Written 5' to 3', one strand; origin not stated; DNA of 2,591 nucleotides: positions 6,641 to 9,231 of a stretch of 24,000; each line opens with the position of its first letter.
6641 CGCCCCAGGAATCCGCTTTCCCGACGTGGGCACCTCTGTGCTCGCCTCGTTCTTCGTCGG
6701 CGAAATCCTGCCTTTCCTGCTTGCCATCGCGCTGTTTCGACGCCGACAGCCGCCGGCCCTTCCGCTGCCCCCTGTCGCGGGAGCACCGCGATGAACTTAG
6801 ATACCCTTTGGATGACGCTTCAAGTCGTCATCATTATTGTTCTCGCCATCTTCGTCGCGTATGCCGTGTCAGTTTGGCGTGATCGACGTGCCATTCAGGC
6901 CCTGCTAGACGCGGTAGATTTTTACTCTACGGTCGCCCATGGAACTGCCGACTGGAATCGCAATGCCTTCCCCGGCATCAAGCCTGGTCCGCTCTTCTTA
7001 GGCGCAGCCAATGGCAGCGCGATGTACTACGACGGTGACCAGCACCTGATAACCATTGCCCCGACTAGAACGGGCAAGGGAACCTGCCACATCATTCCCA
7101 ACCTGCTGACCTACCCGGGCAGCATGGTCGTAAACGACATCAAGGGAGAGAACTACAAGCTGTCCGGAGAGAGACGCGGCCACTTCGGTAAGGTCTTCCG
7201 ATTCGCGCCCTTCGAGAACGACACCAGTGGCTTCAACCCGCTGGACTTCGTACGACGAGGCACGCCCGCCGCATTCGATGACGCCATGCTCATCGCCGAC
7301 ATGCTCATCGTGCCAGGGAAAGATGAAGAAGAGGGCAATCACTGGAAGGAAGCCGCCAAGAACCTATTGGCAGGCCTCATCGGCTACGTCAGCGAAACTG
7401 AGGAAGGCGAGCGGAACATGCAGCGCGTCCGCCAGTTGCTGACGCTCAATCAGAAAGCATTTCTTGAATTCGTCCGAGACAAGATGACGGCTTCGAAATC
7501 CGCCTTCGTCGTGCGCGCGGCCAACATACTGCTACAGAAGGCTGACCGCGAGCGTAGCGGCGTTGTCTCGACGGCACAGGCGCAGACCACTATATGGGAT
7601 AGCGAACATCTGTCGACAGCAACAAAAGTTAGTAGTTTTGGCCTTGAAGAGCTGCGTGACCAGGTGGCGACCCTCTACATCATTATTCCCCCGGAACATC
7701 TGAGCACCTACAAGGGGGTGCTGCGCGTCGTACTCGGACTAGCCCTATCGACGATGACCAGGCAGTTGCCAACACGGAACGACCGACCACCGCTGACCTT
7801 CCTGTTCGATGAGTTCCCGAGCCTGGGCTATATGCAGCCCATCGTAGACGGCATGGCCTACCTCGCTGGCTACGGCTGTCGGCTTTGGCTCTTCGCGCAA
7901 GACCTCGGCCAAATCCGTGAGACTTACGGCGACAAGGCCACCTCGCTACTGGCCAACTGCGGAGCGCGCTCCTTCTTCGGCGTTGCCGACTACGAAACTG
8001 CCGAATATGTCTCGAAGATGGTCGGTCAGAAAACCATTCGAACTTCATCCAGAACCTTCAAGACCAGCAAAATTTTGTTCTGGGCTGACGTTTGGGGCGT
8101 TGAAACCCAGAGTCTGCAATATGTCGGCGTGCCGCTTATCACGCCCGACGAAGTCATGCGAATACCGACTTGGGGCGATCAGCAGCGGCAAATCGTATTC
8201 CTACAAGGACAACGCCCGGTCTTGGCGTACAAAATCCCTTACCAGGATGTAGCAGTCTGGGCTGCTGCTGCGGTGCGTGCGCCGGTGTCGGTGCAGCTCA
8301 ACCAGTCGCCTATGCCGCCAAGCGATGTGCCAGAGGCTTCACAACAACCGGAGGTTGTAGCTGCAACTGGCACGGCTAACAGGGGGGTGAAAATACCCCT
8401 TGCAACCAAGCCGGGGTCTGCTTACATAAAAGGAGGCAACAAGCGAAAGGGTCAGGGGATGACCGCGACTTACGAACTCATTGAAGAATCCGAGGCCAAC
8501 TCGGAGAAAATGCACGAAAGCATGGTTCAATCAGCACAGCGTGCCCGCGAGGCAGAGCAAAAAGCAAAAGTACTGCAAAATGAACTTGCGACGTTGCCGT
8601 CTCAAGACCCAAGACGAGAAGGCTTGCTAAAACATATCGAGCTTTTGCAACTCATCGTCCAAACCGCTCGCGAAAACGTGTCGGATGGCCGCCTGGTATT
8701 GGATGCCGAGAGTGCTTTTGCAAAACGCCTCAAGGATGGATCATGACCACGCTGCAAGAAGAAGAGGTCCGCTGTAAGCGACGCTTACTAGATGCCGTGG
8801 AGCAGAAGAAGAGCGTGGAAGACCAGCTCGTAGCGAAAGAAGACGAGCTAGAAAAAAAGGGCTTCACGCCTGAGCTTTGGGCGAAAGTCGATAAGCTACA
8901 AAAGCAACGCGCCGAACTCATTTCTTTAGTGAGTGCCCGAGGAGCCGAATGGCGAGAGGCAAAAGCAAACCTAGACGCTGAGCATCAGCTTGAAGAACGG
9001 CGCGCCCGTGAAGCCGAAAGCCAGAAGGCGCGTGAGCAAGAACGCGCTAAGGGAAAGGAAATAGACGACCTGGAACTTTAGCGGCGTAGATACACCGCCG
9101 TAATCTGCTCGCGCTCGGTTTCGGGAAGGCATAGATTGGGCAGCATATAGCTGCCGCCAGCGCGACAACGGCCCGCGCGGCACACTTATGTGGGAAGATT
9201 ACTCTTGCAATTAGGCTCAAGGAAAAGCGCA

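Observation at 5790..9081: Orphan VirD4/TraG-type coupling ATPase in a translationally coupled three-gene operon, with no T4SS or relaxase nearby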

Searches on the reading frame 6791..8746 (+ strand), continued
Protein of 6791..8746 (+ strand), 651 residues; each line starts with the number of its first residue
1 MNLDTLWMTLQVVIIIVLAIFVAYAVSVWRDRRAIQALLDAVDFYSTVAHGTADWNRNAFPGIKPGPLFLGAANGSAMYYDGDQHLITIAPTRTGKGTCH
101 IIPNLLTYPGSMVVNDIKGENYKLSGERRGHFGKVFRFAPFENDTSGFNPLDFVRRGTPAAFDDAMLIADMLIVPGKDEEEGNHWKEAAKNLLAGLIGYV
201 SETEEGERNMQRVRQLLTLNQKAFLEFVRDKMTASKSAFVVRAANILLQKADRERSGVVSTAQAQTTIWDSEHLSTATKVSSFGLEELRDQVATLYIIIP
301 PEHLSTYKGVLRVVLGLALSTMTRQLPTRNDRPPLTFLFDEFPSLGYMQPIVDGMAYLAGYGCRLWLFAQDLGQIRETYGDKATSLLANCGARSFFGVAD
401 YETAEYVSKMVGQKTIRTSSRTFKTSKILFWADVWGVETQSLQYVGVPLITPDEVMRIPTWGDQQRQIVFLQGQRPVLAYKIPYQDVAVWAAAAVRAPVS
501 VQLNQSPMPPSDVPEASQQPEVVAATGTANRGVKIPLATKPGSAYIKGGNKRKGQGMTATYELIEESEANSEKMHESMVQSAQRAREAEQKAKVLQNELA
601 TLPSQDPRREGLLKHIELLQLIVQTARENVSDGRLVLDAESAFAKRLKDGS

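Call 34: find_related_loci(query=window:6791-8746:+, collection=genome_contigs, flank=10000)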
Query window:6791-8746:+ (651 aa) in genome_contigs; peptide patterns used: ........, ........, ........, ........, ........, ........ (x = any residue, [..] = any of these).
38 stretches matched a pattern; 2 encode a relative of the query (tblastn E <= 1e-3); 2 distinct loci.
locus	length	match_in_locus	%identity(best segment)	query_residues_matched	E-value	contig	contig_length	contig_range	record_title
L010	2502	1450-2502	83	1-350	0e+0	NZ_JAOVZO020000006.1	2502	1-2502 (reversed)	Tahibacter soli strain BL contig_16, whole genome shotgun sequence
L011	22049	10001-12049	67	1-651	0e+0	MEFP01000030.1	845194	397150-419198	MAG: Lysobacteraceae bacterium SCN 69-320 ABS97_C0030, whole genome shotgun sequence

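Call 80: search_solved_structures(query=window:6791-8746:+, max_evalue=0.001)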
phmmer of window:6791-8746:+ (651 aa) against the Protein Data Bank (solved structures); distinct sequences matched with E-value up to 0.001: 1.
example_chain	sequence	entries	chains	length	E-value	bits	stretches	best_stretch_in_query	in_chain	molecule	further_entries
8dol_A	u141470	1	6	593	2e-17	66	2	75-164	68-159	Cag pathogenicity island protein (Cag5)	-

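Call 103: search_dna_similar(query=window:6791-8746:+, collection=plasmids, mode=protein, max_rows=20, max_evalue=1e-40)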
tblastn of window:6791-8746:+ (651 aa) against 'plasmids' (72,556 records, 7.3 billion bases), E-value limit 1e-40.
Records with a match: 1005; places in all: 1072; records where one place covers at least 80% of the query: 2.
Best place of each record, by identity: <60% 1005.
By first word of the organism name: Xanthomonas 128; Rhizobium 101; Sinorhizobium 65; uncultured 51; Pseudomonas 50; Bradyrhizobium 50; Sphingobium 35; Agrobacterium 34; Klebsiella 34; Citrobacter 28; and 124 more.
By predicted mobility (MOB-suite, as given by PLSDB): conjugative 713; non-mobilizable 225; mobilizable 67.
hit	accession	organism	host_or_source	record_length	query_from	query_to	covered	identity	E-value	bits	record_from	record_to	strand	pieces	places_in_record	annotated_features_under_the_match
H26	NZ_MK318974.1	Rhizobium rhizogenes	-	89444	50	484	67%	39.4%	8e-79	281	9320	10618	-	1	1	type IV secretory system conjugative DNA transfer family protein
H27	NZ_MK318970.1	Rhizobium rhizogenes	-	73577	50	484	67%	39.1%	4e-79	281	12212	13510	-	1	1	type IV secretory system conjugative DNA transfer family protein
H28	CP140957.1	Sinorhizobium meliloti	Medicago lupulina,whole organism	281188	50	484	67%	38.9%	3e-78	279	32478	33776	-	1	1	type IV secretory system conjugative DNA transfer family protein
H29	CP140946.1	Sinorhizobium meliloti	Medicago lupulina,whole organism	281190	50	484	67%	38.9%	3e-78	279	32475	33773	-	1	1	type IV secretory system conjugative DNA transfer family protein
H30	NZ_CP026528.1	Sinorhizobium meliloti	Medicago sativa L. subsp. ambigua,Cell ...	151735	50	484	67%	38.9%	4e-78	279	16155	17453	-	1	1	type IV secretory system conjugative DNA transfer family protein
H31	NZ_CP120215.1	Agrobacterium leguminum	-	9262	80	484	62%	41.6%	8e-76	271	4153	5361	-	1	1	type IV secretory system conjugative DNA transfer family protein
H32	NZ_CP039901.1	Agrobacterium tumefaciens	-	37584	50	484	67%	38.6%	2e-75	271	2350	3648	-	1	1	type IV secretory system conjugative DNA transfer family protein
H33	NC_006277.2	Agrobacterium radiobacter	-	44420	50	484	67%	38.6%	2e-75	271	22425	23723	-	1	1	type IV secretory system conjugative DNA transfer family protein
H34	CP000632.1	Rhizobium rhizogenes K84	-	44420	50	484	67%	38.6%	2e-75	271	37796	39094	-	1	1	traG: Ti-type conjugative transfer system protein TraG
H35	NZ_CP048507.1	Agrobacterium tumefaciens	walnut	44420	50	484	67%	38.6%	2e-75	271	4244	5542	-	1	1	type IV secretory system conjugative DNA transfer family protein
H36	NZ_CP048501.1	Agrobacterium tumefaciens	walnut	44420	50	484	67%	38.6%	2e-75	271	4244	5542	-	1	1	type IV secretory system conjugative DNA transfer family protein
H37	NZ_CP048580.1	Agrobacterium tumefaciens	walnut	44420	50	484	67%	38.6%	2e-75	271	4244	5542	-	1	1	type IV secretory system conjugative DNA transfer family protein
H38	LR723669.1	Rhizobium sp. Khangiran2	contaminated soil sample obtained from ...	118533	50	484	67%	38.5%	2e-73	265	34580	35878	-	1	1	conjugal transfer protein TraG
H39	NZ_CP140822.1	Rhizobium johnstonii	Trifolium pratense,whole organism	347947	50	484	67%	38.4%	6e-75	270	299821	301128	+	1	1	type IV secretory system conjugative DNA transfer family protein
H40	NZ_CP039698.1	Novosphingobium sp. EMRT-2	cell,freshwater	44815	46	484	67%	38.1%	4e-65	276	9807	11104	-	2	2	none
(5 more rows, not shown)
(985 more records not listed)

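Call 107: predict_structure(alignment_id=A6)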
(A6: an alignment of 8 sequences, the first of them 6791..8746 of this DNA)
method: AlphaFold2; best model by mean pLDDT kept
length: 651 residues; sequences in the alignment: 8
mean_pLDDT: 41.2   pTM: 0.24
mean pLDDT of the five models: 41.2, 38.0, 37.8, 37.7, 37.7
residues with pLDDT >= 90: 5; 70-90: 95; 50-70: 66; < 50: 485
segments of 3 or more residues with pLDDT < 50: 38-338, 340-364, 371-373, 382-393, 414-426, 431-559
pLDDT, mean of each block of 10 residues (from residue 1): 73 86 82 59 29 25 26 26 28 24 24 23 27 22 26 24 29 32 36 32 35 33 41 34 29 24 22 24 26 35 39 40 34 45 45 45 49 51 44 52 56 46 45 37 25 25 24 22 24 22 24 30 24 25 24 37 66 75 84 88 84 88 85 75 61 38
secondary structure, 60 per line:
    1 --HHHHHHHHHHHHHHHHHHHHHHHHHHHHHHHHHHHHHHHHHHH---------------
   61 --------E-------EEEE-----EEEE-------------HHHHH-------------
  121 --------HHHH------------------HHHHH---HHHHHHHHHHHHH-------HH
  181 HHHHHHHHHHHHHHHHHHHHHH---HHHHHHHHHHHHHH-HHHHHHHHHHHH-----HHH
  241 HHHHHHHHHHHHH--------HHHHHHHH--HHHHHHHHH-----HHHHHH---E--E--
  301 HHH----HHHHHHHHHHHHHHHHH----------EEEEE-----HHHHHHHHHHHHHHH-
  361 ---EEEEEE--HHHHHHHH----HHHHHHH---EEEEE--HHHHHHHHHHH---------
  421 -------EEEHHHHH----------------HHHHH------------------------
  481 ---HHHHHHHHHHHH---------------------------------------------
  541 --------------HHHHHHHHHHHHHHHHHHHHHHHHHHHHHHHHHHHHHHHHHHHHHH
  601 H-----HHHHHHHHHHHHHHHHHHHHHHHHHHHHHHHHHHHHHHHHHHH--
elements in order: H3-45 E77-80 E86-89 H103-107 H129-132 H151-155 H159-171 H179-202 H206-219 H221-232 H238-253 H262-269 H272-280 H286-291 H308-324 E335-339 H345-359 E364-369 H372-379 H384-390 E394-398 H401-411 E428-430 H431-435 H452-456 H484-495 H555-601 H607-649

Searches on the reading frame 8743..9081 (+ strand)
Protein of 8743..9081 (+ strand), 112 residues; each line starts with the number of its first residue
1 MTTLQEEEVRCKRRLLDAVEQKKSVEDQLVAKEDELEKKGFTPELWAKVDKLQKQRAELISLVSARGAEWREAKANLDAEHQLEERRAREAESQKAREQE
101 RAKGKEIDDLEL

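Call 7: search_protein_families(library=pfam, proteins=[window:8743-9081:+], max_evalue=0.1)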
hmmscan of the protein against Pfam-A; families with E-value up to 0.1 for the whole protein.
window:8743-9081:+ (112 aa): 0 families

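Call 8: search_protein_families(library=ncbifam, proteins=[window:8743-9081:+], max_evalue=0.1)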
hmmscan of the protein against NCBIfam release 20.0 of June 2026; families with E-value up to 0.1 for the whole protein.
window:8743-9081:+ (112 aa): 0 families

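Call 9: search_protein_families(library=padloc, proteins=[window:8743-9081:+], max_evalue=0.1)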
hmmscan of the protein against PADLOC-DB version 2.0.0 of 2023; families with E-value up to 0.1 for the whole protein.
window:8743-9081:+ (112 aa): 0 families

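Call 72: search_protein_representatives(protein=window:8743-9081:+)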
Query: 112 residues. Proteins with E-value up to 0.001 (for the whole library): 2; up to 1e-10: 2; up to 1e-30: 1. The best 2 are listed.
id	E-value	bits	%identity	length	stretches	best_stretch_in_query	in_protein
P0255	2.4e-59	214.2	100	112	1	1-112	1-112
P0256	1.1e-18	83.8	44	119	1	1-110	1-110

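Call 105: search_protein_families(library=phrogs, proteins=[window:8743-9081:+], max_evalue=0.001)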
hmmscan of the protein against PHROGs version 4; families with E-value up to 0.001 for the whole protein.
window:8743-9081:+ (112 aa): 0 families
